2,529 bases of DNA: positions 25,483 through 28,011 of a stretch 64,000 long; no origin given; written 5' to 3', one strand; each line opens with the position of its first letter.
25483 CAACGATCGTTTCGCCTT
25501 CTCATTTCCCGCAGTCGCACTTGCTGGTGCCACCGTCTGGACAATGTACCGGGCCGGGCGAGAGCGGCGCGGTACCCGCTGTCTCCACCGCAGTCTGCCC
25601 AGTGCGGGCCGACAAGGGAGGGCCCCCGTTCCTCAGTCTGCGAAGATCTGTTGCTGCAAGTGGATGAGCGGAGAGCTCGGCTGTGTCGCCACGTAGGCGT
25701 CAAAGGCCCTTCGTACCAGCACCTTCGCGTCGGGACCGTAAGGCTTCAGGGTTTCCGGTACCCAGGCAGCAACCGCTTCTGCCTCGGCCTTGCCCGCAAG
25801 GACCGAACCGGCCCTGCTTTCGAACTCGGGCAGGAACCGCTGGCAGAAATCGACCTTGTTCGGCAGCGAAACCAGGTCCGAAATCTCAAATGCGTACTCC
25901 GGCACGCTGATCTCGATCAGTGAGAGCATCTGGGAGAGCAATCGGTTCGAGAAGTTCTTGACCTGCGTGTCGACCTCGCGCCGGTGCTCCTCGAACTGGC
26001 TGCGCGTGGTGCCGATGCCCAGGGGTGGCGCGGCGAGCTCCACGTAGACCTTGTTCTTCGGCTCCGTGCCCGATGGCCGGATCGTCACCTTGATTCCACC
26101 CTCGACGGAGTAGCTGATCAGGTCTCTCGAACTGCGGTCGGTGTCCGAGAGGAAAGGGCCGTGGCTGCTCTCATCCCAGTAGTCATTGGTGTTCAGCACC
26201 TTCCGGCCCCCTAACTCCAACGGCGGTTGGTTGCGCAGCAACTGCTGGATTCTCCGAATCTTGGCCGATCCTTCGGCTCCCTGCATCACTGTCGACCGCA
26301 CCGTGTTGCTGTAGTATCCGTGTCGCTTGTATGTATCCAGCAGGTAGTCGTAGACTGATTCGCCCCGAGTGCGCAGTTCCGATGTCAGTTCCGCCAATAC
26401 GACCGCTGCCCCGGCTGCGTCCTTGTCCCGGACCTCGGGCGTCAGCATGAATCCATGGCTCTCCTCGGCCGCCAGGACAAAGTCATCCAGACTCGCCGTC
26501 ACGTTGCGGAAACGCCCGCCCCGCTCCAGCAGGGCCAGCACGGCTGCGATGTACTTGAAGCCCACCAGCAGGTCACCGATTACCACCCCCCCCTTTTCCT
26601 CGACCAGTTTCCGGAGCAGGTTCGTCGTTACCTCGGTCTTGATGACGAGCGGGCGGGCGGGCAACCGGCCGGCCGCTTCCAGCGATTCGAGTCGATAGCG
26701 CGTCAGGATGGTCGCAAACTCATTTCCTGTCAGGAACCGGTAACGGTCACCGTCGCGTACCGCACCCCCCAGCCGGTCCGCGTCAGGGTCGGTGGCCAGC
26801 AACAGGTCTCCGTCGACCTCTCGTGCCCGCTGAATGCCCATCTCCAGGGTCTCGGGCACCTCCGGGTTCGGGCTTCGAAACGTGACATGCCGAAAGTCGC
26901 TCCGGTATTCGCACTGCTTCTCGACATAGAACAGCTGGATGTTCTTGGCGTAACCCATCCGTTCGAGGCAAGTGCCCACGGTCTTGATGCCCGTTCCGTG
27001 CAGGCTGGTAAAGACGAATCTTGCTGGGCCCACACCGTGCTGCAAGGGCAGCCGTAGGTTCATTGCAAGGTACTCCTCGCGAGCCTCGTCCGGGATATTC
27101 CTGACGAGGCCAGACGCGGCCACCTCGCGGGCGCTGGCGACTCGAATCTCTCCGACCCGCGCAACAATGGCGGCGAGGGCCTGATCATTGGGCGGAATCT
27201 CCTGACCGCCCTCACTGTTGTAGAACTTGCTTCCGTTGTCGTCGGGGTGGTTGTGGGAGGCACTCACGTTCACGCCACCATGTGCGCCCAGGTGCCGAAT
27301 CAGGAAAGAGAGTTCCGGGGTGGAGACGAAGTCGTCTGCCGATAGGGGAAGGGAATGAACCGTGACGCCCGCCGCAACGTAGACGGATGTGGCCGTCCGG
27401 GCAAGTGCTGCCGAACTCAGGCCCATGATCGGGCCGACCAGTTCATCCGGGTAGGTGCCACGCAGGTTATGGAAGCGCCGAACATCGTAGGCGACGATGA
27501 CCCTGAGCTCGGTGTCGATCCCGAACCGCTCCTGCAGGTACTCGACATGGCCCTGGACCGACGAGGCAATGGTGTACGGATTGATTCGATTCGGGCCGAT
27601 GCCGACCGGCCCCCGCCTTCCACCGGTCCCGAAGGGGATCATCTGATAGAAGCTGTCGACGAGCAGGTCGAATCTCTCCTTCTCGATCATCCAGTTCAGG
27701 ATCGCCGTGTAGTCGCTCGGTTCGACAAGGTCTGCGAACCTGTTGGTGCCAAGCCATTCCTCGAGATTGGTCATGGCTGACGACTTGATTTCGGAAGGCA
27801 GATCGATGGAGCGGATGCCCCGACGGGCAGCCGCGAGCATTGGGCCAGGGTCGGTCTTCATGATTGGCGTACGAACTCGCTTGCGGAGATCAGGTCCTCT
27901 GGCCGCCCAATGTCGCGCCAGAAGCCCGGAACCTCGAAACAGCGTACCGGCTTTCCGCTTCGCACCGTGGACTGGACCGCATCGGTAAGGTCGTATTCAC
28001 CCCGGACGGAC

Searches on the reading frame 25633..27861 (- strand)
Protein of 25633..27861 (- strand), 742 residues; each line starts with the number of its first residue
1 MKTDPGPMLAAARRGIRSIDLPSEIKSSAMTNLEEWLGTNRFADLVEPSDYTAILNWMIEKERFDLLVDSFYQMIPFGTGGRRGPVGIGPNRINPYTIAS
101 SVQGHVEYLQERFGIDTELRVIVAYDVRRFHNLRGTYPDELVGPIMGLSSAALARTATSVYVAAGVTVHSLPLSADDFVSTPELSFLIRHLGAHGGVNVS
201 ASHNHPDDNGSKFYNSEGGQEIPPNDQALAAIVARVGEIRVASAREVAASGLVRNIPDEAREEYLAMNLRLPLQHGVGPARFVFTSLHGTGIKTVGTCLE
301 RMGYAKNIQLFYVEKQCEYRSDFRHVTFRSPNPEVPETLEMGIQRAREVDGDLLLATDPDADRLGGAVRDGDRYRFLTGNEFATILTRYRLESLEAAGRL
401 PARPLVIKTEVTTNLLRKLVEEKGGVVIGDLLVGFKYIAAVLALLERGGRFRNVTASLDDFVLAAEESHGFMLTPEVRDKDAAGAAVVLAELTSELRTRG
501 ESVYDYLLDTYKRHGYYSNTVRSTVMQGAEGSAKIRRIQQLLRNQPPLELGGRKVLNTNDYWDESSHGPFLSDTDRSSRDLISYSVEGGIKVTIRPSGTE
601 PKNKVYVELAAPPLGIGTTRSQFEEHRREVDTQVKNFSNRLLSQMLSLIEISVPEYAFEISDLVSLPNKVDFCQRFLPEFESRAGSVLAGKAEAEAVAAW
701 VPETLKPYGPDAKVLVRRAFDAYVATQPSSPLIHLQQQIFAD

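Call 38: search_protein_families(library=pfam, proteins=[window:25633-27861:-], max_evalue=0.00001)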
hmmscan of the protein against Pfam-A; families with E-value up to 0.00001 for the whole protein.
window:25633-27861:- (742 aa): 3 families
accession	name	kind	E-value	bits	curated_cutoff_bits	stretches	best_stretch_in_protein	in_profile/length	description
PF02878.22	PGM_PMM_I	-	1.9e-24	86.4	22.5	1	149-236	52-134/138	Phosphoglucomutase/phosphomannomutase, alpha/beta/alpha domain I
PF02879.22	PGM_PMM_II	-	3e-16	60.3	29.3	1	279-367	20-99/103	Phosphoglucomutase/phosphomannomutase, alpha/beta/alpha domain II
PF02880.22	PGM_PMM_III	-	4.8e-09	36.8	20.7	1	379-507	2-108/115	Phosphoglucomutase/phosphomannomutase, alpha/beta/alpha domain III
